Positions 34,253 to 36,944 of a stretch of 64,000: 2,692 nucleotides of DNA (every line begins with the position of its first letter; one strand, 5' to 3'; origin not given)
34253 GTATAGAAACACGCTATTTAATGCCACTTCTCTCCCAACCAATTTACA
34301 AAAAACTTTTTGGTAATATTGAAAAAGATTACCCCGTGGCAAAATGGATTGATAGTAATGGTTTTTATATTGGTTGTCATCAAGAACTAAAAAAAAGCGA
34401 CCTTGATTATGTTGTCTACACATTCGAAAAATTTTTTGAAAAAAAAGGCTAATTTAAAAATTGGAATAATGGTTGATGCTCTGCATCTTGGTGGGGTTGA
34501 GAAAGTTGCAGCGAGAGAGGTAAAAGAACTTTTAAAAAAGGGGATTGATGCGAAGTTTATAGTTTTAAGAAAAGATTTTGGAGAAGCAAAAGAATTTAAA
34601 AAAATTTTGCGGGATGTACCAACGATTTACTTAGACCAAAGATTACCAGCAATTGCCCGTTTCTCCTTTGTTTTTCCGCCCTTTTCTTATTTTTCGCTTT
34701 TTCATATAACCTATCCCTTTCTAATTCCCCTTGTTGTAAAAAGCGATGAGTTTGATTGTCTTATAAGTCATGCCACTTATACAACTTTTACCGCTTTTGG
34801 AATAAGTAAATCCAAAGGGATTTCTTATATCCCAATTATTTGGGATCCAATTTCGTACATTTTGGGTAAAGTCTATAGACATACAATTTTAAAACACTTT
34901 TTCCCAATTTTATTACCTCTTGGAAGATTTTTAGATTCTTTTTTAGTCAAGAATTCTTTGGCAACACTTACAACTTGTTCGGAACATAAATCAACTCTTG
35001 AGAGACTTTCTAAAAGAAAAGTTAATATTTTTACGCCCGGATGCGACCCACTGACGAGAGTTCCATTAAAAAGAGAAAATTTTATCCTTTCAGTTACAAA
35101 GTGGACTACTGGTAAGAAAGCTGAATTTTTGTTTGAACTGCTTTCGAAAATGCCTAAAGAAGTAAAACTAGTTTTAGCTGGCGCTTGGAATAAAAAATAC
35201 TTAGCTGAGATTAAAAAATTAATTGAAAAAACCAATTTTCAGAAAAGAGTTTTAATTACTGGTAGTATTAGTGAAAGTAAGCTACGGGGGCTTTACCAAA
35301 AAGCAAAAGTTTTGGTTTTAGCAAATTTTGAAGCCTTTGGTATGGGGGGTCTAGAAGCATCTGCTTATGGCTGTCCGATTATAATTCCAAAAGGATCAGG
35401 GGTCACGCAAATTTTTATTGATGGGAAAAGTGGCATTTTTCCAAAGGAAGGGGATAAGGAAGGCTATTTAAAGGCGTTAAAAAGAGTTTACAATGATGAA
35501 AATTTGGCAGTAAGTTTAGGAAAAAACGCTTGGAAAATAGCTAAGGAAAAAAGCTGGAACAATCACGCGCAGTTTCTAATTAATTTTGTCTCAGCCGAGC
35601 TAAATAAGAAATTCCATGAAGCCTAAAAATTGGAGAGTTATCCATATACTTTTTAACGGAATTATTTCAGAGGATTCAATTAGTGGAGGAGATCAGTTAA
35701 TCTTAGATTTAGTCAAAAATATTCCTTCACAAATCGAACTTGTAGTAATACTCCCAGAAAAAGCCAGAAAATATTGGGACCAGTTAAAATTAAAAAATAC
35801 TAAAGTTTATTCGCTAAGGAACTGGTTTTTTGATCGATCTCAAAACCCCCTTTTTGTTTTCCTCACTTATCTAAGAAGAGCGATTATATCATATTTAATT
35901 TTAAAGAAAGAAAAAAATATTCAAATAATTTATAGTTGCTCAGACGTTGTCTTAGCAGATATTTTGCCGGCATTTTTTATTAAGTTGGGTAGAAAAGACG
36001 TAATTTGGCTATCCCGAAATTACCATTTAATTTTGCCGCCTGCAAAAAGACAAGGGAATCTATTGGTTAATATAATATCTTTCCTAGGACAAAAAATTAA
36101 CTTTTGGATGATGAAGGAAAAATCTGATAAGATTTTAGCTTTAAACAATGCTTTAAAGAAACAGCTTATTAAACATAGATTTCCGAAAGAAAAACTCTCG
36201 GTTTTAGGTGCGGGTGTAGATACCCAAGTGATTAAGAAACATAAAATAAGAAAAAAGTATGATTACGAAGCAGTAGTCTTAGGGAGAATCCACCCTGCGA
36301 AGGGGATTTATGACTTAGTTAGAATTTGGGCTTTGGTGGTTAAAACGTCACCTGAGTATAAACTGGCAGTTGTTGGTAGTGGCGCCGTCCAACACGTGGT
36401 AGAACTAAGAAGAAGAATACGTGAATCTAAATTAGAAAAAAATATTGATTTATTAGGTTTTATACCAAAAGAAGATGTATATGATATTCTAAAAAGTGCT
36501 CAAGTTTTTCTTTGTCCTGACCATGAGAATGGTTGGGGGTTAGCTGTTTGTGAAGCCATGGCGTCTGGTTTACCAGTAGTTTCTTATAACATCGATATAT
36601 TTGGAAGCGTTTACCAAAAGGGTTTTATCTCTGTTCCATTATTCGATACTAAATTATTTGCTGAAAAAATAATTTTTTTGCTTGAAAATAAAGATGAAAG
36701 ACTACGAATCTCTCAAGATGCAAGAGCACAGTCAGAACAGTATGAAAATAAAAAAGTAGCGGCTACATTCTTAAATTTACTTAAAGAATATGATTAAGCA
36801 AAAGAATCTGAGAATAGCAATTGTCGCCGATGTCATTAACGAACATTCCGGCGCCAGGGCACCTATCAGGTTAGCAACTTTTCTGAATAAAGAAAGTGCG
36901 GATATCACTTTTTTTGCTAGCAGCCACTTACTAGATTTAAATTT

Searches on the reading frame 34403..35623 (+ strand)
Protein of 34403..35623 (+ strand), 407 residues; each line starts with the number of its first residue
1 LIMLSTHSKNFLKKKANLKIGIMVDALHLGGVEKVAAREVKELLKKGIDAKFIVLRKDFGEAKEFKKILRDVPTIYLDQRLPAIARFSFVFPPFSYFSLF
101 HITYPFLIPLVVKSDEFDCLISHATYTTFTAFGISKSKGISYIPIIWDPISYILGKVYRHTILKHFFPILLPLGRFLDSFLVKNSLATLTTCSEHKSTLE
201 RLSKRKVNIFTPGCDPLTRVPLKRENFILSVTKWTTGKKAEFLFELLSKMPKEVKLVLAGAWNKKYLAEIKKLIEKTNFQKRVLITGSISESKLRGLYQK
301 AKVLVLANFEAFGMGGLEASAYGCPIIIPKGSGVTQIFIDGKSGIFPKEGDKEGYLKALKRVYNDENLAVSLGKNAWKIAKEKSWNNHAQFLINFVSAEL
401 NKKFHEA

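Call 41: search_protein_families(library=pfam, proteins=[window:34403-35623:+], max_evalue=0.0001)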
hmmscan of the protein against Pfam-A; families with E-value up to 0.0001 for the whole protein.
window:34403-35623:+ (407 aa): 4 families
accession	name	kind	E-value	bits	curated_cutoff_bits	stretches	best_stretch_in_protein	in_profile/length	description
PF00534.26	Glycos_transf_1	-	3.6e-25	88.9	26.4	1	223-376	13-169/172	Glycosyl transferases group 1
PF13692.12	Glyco_trans_1_4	-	2.8e-15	57.2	27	1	237-365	14-142/142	Glycosyl transferases group 1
PF20706.3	GT4-conflict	-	1.6e-06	27.8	26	1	251-350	230-338/385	Family 4 Glycosyltransferase in conflict systems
PF13524.12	Glyco_trans_1_2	-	1.1e-05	25.9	25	1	241-393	3-143/144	Glycosyl transferase-like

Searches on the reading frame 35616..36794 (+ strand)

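Call 41: search_protein_families(library=pfam, proteins=[window:35616-36794:+], max_evalue=0.0001)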
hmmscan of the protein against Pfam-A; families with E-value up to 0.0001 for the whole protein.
window:35616-36794:+ (393 aa): 5 families
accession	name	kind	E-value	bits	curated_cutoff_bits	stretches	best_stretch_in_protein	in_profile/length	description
PF00534.26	Glycos_transf_1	-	3.2e-28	98.9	26.4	1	208-371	7-171/172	Glycosyl transferases group 1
PF13692.12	Glyco_trans_1_4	-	5.3e-24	85.5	27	1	220-358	5-142/142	Glycosyl transferases group 1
PF20706.3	GT4-conflict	-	3.3e-10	39.9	26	1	183-322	160-309/385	Family 4 Glycosyltransferase in conflict systems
PF13524.12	Glyco_trans_1_2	-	7.8e-09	36.1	25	1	242-386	9-143/144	Glycosyl transferase-like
PF13439.12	Glyco_transf_4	-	6.4e-05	23.5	28.5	0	23-204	2-169/170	Glycosyltransferase Family 4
